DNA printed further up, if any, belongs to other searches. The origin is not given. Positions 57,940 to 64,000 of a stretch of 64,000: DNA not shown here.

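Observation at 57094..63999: Giant (over 1970 aa) secreted protein that runs off the window, preceded by a roughly 1-kb extremely AT-rich non-coding leader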

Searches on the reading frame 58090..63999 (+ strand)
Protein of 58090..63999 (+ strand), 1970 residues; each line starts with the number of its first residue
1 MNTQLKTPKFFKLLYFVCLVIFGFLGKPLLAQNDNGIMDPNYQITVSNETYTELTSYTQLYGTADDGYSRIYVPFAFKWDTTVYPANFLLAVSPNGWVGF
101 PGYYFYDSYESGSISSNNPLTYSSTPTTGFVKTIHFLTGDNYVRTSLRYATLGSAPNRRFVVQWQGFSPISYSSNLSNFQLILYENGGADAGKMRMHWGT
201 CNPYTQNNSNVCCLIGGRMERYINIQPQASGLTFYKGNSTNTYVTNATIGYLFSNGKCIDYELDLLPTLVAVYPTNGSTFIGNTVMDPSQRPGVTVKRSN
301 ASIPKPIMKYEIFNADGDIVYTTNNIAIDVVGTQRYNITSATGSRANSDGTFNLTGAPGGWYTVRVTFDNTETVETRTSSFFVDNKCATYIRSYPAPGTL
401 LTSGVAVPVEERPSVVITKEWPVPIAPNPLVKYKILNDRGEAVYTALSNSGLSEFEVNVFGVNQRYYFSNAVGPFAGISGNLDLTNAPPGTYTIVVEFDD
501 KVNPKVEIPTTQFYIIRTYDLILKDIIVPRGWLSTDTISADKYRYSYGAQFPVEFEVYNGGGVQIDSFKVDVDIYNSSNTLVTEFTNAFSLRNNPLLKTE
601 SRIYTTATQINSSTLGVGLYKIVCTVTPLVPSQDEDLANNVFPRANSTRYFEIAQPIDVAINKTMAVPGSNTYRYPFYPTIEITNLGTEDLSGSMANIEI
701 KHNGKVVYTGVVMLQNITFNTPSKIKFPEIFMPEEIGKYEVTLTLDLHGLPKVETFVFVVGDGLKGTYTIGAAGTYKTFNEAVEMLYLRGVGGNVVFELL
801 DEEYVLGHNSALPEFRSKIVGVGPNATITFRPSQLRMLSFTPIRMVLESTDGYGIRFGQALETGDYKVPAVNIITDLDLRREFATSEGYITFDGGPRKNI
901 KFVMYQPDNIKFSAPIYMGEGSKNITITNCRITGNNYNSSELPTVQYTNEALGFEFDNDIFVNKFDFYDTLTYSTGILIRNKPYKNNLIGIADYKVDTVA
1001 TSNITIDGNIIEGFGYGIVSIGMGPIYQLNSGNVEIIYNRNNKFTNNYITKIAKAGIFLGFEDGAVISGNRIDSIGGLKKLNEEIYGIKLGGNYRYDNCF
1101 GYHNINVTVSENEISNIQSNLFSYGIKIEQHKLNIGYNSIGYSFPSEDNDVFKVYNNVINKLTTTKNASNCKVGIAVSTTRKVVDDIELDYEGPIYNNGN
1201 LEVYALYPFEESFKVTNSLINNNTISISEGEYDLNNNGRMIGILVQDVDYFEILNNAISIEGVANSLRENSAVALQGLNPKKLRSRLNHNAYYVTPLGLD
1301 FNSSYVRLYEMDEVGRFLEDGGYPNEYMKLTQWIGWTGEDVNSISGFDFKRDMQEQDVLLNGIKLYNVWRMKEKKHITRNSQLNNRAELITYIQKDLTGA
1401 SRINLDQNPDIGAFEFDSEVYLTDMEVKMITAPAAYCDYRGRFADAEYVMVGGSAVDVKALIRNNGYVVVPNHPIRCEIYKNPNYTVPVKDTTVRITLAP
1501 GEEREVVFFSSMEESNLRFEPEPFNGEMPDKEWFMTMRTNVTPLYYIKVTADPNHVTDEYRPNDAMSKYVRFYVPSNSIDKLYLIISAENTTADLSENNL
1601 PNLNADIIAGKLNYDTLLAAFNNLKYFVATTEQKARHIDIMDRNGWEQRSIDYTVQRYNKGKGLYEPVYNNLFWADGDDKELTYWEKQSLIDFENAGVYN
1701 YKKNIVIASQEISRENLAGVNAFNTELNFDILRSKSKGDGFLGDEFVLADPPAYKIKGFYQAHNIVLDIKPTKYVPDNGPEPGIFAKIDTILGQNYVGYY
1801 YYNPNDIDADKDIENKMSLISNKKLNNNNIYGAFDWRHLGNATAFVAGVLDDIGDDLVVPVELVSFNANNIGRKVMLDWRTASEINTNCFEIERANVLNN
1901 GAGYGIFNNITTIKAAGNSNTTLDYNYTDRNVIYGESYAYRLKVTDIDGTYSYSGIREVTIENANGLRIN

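Call 7: search_protein_families(library=pfam, proteins=[window:58090-63999:+], max_evalue=1)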
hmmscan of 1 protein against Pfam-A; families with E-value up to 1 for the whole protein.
window:58090-63999:+ (1970 aa): 3 families
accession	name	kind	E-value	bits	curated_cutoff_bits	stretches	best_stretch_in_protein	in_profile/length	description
PF13620.12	CarboxypepD_reg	-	0.0073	17.1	32.3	1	340-376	28-64/82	Carboxypeptidase regulatory-like domain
PF13715.12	CarbopepD_reg_2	-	0.06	13.8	32.2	1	340-376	24-60/88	CarboxypepD_reg-like domain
PF13398.12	Peptidase_M50B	-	0.26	11.4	26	1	211-254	35-78/201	Peptidase M50B-like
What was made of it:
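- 58237..58689 (+): N-terminal NIDO-like domain (aa ~50-200). This protein has no direct Pfam hit (call 7), so the link is indirect.
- On NIDO domain (PF06119): No NIDO hit at E<=1 (call 7).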

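Call 8: search_protein_families(library=ncbifam, proteins=[window:58090-63999:+], max_evalue=0.01)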
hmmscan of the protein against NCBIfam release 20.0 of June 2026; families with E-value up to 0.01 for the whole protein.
window:58090-63999:+ (1970 aa): 0 families
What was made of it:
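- On Right-handed parallel beta-helix (PF13229 / NF041518): This protein has no direct hit (calls 7, 8).
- Tried and rejected: Pfam and NCBIfam on the protein itself gave nothing significant within the window part (calls 7, 8).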

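Call 9: find_homologous_proteins(query=window:58090-63999:+)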
Query window:58090-63999:+ (1970 aa): 6 proteins with E <= 0.001 among 8000 candidates.
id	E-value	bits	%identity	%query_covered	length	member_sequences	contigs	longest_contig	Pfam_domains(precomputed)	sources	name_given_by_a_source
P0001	0.0e+0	4511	100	100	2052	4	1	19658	PF18962.8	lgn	-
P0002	0.0e+0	2967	65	100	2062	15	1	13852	PF18962.8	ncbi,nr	ncbi:MAG: T9SS type A sorting domain-containing protein [Bacteroidetes bacterium]|nr:T9SS type A sor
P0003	0.0e+0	2493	58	98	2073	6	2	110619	PF18962.8,PF13860.13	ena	-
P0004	1.2e-9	54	39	6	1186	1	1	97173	PF26628.1,PF18962.8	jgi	jgi:hypothetical protein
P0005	2.9e-5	40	32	8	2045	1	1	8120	PF26182.1,PF16116.11,PF07705.18,PF24908.1,PF05345.19,PF06119.20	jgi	jgi:subtilase family serine protease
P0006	2.1e-4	37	28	8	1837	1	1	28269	PF08308.18,PF17802.8,PF23193.2,PF13620.13,PF17210.10,PF00082.28,PF10670.16,PF13715.13,PF25020.2,PF11974.15,PF20598.5,PF15976.12,PF06119.20,PF09430.17,PF22904.4,PF11721.15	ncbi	-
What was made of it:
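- Tried and rejected: The word-indexed protein search found only 3 full-length relatives (call 9).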

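Call 11: find_encoding_contigs(protein=P0001, flank=10000)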
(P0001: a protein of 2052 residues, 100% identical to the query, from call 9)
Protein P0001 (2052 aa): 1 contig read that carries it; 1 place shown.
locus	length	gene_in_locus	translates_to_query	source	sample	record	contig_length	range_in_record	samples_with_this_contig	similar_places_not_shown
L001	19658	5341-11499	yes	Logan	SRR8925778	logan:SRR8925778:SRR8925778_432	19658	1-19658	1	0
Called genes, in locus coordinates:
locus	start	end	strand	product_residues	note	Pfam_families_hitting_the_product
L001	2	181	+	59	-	?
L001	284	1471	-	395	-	PF00557:Peptidase_M24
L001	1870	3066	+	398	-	PF03315:SDH_beta, PF03313:SDH_alpha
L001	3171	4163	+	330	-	PF00294:PfkB, PF08543:Phos_pyr_kin (weak)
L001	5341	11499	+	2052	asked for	PF18962:Por_Secre_tail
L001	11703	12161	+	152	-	PF07973:tRNA_SAD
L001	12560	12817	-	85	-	PF01016:Ribosomal_L27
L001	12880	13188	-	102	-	PF00829:Ribosomal_L21p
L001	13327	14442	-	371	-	PF01168:Ala_racemase_N, PF00842:Ala_racemase_C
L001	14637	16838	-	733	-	PF13715:CarbopepD_reg_2, PF07715:Plug (faint)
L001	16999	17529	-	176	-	-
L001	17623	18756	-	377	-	PF01702:TGT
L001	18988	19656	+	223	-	?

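Call 12: find_encoding_contigs(protein=P0002, flank=10000)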
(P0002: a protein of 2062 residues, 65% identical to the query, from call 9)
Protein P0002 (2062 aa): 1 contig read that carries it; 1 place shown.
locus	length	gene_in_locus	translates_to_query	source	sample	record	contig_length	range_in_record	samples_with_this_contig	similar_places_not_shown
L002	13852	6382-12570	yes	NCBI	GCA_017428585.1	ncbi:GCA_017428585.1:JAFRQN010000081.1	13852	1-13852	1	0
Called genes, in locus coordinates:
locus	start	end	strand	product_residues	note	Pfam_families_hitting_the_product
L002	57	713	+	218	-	PF04326:SLFN_AlbA_2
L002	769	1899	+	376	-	PF10555:MraY_sig1 (weak), PF00953:Glycos_transf_4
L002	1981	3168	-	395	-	PF00557:Peptidase_M24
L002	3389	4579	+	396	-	PF03315:SDH_beta, PF03313:SDH_alpha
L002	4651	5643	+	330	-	PF00294:PfkB, PF08543:Phos_pyr_kin (weak)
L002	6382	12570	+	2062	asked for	PF18962:Por_Secre_tail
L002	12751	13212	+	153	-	PF07973:tRNA_SAD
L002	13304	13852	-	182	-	PF01227:GTP_cyclohydroI, PF14489:QueF (weak)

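Call 13: find_encoding_contigs(protein=P0003, flank=10000)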
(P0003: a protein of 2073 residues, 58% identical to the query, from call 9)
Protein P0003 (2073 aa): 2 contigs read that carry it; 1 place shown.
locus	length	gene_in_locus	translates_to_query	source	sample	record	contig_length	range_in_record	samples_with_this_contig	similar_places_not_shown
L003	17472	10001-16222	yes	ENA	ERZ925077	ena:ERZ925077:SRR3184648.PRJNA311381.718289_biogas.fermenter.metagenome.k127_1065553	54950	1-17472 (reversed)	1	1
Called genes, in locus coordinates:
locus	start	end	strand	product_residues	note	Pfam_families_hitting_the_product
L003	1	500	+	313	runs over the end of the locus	PF13793:Pribosyltran_N, PF00156:Pribosyltran, PF14572:Pribosyl_synth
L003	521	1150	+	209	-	PF01386:Ribosomal_L25p, PF14693:Ribosomal_TL5_C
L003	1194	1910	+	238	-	PF13539:Peptidase_M15_4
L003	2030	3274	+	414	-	PF06245:DUF1015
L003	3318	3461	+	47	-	-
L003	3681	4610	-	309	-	PF01963:TraB_PrgY_gumN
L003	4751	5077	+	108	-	PF02699:YajC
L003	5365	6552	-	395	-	PF00557:Peptidase_M24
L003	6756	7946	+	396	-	PF03315:SDH_beta, PF03313:SDH_alpha, PF03315:SDH_beta (weak)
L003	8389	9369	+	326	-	PF00294:PfkB, PF08543:Phos_pyr_kin (weak)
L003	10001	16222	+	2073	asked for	PF13860:FlgD_ig (weak), PF18962:Por_Secre_tail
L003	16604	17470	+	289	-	?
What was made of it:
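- Gene order on both sides is conserved in all lineages (calls 11-13).
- Tried and rejected: A genomic island at the tRNA was rejected because gene order is conserved on both sides (calls 11-13).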

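Call 23: find_related_loci(query=A1, collection=genome_contigs, flank=3000)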
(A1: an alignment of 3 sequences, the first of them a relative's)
Query A1 (2052 aa) in genome_contigs; peptide patterns used: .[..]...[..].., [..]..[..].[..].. (x = any residue, [..] = any of these).
54 stretches matched a pattern; 2 encode a relative of the query (tblastn E <= 1e-3); 2 distinct loci.
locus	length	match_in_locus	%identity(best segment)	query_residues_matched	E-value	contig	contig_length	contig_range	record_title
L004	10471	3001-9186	65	1-2052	0e+0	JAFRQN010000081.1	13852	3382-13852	MAG: Bacteroidetes bacterium isolate RGIG2709 Goat_Omasum-4__c134000, whole genome shotgun sequence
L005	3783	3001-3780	61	31-296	2e-89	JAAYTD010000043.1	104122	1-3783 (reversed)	MAG: Ignavibacteria bacterium isolate AS23ysBPME_80 182592_AS23, whole genome shotgun sequence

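Call 24: find_related_loci(query=A1, collection=metagenome_contigs, flank=3000)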
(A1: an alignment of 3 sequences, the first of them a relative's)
Query A1 (2052 aa) in metagenome_contigs; peptide patterns used: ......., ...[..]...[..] (x = any residue, [..] = any of these).
285 stretches matched a pattern; 2 encode a relative of the query (tblastn E <= 1e-3); 2 distinct loci.
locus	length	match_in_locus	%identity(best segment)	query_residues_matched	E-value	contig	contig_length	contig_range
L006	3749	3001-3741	62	31-283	2e-87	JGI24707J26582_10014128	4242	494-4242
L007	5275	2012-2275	29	1945-2033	1e-7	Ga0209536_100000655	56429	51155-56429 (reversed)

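Call 38: search_solved_structures(query=A4, max_evalue=1)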
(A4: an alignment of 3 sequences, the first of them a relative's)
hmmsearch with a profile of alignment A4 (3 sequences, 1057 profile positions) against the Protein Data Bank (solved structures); distinct sequences matched with E-value up to 1: 0.

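Call 49: search_protein_families(library=pfam, proteins=[P0001, P0004], max_evalue=0.001)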
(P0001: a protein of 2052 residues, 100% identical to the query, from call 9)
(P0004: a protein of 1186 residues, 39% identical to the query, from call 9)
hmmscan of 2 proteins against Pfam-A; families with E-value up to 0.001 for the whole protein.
P0001 (2052 aa): 3 families
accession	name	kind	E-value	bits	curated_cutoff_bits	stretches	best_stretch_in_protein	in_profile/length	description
PF18962.6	Por_Secre_tail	-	1.3e-10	41.8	27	1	1974-2047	3-72/75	Secretion system C-terminal sorting domain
PF13860.13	FlgD_ig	-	6.3e-05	23.3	27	0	1982-2035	13-71/79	FlgD Ig-like domain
PF13620.12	CarboxypepD_reg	-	0.00033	21.4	32.3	0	340-376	28-64/82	Carboxypeptidase regulatory-like domain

P0004 (1186 aa): 1 family
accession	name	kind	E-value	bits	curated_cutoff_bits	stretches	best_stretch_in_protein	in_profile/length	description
PF18962.6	Por_Secre_tail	-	2.2e-10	41.1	27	1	1113-1185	1-75/75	Secretion system C-terminal sorting domain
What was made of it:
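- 58888..60369 (+): All-beta region (aa ~267-760), read as two Ig/CarboxypepD_reg-like and two CARDB-like sandwiches. Weak CarboxypepD_reg hit at aa 340-376, E = 3.3e-4, below the cut-off (calls 7, 49).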
